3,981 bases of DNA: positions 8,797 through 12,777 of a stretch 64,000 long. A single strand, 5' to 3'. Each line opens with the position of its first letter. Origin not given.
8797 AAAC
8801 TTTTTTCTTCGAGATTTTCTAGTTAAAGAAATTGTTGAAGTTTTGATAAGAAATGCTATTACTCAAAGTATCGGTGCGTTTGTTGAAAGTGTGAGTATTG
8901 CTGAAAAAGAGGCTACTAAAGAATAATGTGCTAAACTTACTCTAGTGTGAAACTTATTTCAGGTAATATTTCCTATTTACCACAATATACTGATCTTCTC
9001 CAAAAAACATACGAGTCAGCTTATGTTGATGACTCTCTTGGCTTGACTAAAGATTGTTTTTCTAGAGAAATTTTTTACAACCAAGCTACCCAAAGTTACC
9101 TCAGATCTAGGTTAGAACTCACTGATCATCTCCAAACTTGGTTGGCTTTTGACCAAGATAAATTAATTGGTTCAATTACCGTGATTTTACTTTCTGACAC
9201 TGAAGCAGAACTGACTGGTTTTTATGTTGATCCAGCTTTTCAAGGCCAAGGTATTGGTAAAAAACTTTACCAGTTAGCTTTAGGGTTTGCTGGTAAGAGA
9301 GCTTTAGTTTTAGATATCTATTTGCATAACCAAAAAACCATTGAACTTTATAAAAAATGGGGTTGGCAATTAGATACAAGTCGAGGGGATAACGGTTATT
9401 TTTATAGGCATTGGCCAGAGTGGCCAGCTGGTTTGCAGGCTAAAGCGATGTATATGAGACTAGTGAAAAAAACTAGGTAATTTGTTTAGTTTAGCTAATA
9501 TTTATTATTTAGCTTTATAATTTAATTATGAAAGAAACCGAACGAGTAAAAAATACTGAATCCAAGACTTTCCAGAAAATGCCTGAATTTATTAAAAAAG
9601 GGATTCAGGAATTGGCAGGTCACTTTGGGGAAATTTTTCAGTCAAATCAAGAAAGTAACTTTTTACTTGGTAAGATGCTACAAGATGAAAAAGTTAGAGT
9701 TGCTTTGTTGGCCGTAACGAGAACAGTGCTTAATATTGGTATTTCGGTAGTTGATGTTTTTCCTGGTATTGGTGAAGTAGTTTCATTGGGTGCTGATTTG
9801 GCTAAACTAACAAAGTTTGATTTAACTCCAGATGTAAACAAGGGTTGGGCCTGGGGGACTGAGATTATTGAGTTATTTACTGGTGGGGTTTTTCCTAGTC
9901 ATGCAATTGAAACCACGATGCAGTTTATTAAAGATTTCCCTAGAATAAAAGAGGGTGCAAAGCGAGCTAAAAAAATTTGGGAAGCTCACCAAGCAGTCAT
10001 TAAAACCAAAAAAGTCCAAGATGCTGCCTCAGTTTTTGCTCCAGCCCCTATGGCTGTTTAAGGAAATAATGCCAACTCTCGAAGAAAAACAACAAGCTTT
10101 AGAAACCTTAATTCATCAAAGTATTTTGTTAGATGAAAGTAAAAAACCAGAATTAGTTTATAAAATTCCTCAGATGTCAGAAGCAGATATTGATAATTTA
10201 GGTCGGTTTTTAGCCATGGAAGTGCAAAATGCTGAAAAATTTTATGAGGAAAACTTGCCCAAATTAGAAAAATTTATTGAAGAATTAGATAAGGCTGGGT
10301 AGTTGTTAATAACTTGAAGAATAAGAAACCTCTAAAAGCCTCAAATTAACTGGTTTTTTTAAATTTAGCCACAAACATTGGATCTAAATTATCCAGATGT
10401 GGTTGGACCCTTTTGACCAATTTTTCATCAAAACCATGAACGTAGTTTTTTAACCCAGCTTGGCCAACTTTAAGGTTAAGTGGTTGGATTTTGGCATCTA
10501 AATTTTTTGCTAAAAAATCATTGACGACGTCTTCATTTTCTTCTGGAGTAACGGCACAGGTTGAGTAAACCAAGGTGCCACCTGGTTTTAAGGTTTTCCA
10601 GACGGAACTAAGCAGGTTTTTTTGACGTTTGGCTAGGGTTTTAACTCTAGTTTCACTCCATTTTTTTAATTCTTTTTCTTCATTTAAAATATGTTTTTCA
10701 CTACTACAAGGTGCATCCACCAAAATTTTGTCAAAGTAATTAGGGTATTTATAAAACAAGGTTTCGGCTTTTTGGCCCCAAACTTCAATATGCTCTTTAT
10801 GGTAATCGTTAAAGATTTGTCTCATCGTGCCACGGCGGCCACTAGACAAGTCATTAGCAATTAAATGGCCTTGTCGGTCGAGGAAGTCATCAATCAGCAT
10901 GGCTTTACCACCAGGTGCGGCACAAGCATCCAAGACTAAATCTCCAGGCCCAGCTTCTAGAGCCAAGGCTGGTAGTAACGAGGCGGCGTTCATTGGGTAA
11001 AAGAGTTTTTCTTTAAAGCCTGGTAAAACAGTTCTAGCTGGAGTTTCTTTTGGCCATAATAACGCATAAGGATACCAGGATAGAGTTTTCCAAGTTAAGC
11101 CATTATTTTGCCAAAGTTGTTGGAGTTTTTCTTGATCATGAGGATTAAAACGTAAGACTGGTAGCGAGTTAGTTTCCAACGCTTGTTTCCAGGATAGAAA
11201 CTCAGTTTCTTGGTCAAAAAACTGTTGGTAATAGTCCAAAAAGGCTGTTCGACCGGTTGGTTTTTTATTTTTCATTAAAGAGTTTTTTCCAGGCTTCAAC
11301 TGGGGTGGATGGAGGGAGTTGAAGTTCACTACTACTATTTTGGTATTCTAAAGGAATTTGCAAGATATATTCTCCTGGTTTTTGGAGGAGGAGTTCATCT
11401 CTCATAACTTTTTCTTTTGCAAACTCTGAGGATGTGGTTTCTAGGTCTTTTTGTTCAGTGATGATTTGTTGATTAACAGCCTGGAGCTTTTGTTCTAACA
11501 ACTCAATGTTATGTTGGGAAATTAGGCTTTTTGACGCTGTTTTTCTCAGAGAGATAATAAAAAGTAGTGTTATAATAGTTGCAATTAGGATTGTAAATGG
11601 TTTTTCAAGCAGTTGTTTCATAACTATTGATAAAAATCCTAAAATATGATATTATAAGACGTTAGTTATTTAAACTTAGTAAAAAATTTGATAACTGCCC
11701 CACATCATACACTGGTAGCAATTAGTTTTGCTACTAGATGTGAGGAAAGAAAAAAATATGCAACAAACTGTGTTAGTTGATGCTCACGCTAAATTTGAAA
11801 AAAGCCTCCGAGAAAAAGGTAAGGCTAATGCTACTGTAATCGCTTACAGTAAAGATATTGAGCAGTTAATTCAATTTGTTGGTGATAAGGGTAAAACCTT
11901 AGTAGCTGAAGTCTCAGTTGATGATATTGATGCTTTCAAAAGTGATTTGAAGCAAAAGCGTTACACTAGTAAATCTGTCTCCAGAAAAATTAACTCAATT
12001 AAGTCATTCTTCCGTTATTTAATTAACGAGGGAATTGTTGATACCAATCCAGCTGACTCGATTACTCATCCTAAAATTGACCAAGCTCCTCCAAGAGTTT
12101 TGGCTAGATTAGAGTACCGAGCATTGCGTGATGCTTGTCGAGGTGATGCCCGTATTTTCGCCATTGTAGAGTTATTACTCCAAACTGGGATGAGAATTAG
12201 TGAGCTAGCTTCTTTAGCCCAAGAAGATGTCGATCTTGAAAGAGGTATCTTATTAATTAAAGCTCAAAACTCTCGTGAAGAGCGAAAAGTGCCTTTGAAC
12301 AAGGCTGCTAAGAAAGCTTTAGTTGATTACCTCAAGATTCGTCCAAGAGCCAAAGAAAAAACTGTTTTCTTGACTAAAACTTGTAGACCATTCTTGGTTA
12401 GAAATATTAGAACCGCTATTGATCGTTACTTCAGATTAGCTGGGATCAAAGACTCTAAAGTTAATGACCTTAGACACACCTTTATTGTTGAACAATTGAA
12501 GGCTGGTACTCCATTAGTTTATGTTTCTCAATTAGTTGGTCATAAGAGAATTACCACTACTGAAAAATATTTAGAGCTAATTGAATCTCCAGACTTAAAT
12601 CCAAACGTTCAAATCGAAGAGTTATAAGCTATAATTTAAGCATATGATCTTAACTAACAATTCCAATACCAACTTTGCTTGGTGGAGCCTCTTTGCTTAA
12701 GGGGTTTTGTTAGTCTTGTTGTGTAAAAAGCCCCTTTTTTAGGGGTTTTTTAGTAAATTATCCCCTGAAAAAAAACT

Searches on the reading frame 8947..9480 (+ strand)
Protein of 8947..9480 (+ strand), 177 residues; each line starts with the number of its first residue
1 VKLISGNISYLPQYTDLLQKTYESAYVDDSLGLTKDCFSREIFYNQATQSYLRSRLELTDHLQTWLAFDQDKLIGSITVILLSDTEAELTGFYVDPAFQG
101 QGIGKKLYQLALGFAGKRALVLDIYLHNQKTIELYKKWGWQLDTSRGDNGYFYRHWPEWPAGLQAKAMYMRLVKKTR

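Call 44: search_protein_families(library=pfam, proteins=[window:8947-9480:+], max_evalue=0.001)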
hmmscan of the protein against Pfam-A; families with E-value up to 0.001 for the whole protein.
window:8947-9480:+ (177 aa): 6 families
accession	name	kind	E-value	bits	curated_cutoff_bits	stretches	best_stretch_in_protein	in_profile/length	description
PF00583.31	Acetyltransf_1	-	2.2e-17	63.8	20.7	1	44-140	16-116/116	Acetyltransferase (GNAT) family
PF13508.13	Acetyltransf_7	-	5e-14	52.9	27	1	62-141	3-83/84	Acetyltransferase (GNAT) domain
PF13673.13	Acetyltransf_10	-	1.5e-11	44.8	23.6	1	41-142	11-109/128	Acetyltransferase (GNAT) domain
PF13302.13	Acetyltransf_3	-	4.5e-05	24.6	25.4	1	46-140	35-137/138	Acetyltransferase (GNAT) domain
PF21926.2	FeeM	-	0.00017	21.8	27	0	32-86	4-57/158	N-acyl amino acid synthase FeeM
PF14542.12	Acetyltransf_CG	-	0.00033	21.2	30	1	71-118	9-56/80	GCN5-related N-acetyl-transferase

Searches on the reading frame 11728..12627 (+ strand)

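Call 45: search_protein_families(library=pfam, proteins=[window:11728-12627:+], max_evalue=0.001)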
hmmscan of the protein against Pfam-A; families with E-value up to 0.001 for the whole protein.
window:11728-12627:+ (299 aa): 4 families
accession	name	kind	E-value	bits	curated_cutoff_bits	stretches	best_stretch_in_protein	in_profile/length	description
PF00589.27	Phage_integrase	-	3.3e-29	102.3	27.1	1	125-283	3-167/172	Phage integrase family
PF02899.23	Phage_int_SAM_1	-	4.8e-12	46.4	22.3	1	23-102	4-83/83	Phage integrase, N-terminal SAM-like domain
PF13495.12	Phage_int_SAM_4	-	1.8e-10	41.5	27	1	22-100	4-80/85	Phage integrase, N-terminal SAM-like domain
PF13102.12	Phage_int_SAM_5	-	1e-05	26.3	22.3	1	27-109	10-95/98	Phage integrase SAM-like domain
